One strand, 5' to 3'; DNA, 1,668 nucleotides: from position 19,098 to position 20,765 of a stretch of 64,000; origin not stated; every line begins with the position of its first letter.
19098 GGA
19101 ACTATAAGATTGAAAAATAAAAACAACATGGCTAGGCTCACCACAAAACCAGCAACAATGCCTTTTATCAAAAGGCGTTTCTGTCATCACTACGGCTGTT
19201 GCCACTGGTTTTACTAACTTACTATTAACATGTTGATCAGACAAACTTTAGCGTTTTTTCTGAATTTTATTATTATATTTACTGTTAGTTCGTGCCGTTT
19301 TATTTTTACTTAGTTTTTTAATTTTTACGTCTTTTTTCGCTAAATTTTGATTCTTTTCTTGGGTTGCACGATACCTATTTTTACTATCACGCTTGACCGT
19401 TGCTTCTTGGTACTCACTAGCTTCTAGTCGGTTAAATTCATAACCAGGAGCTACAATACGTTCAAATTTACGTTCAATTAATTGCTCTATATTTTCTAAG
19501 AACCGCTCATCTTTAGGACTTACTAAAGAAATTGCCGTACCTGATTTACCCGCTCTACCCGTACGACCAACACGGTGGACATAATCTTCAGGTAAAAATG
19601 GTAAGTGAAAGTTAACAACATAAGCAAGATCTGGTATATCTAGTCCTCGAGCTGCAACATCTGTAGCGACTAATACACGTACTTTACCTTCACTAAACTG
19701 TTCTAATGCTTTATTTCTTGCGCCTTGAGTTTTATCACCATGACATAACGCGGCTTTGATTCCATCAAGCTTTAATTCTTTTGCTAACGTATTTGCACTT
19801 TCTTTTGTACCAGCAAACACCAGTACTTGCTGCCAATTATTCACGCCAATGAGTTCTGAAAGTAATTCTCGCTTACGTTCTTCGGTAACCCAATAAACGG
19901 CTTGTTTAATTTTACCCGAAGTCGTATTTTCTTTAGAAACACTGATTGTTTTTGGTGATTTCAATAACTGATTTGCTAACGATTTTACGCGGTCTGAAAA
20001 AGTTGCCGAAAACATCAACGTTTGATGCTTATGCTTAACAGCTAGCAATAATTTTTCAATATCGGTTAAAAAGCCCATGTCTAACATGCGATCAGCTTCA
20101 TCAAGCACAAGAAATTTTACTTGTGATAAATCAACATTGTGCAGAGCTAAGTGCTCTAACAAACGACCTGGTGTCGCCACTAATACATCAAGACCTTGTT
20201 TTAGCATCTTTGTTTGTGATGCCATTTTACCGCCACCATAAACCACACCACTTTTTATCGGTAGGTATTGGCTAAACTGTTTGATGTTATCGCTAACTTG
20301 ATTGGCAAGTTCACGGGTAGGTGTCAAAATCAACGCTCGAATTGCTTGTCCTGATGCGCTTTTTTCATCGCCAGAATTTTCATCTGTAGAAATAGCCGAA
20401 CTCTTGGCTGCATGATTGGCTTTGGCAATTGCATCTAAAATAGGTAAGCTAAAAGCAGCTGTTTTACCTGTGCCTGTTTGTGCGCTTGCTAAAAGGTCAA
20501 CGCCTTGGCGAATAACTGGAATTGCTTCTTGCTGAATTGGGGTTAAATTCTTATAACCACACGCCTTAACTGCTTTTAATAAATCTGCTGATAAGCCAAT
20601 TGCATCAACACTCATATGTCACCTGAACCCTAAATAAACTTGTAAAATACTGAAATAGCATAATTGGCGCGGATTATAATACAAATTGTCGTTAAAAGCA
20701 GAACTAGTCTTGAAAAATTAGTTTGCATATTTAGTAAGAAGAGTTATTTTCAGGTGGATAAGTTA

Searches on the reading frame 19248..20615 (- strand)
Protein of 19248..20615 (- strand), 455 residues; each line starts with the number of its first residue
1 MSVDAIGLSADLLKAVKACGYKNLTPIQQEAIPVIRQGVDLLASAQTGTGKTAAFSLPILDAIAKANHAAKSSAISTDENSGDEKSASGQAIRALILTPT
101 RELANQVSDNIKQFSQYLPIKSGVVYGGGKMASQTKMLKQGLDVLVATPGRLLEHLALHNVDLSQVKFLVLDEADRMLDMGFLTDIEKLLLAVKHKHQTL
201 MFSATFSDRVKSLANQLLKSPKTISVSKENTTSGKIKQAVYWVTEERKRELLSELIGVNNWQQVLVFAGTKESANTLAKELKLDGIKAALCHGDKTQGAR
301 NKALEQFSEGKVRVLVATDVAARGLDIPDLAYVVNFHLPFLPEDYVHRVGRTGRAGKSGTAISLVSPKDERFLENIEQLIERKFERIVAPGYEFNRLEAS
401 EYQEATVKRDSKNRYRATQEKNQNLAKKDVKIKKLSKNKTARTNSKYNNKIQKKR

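Call 80: search_protein_families(library=pfam, proteins=[window:19248-20615:-])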
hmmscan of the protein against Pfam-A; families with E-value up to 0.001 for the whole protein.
window:19248-20615:- (455 aa): 3 families
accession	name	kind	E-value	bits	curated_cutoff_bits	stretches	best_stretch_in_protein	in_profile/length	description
PF00270.35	DEAD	-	1.4e-48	165.2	26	1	25-211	1-165/167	DEAD/DEAH box helicase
PF00271.37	Helicase_C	-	2.6e-33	115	23.5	1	248-356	2-110/110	Helicase conserved C-terminal domain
PF04851.21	ResIII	-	4.3e-08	33.7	22.5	1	23-207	3-163/164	Type III restriction enzyme, res subunit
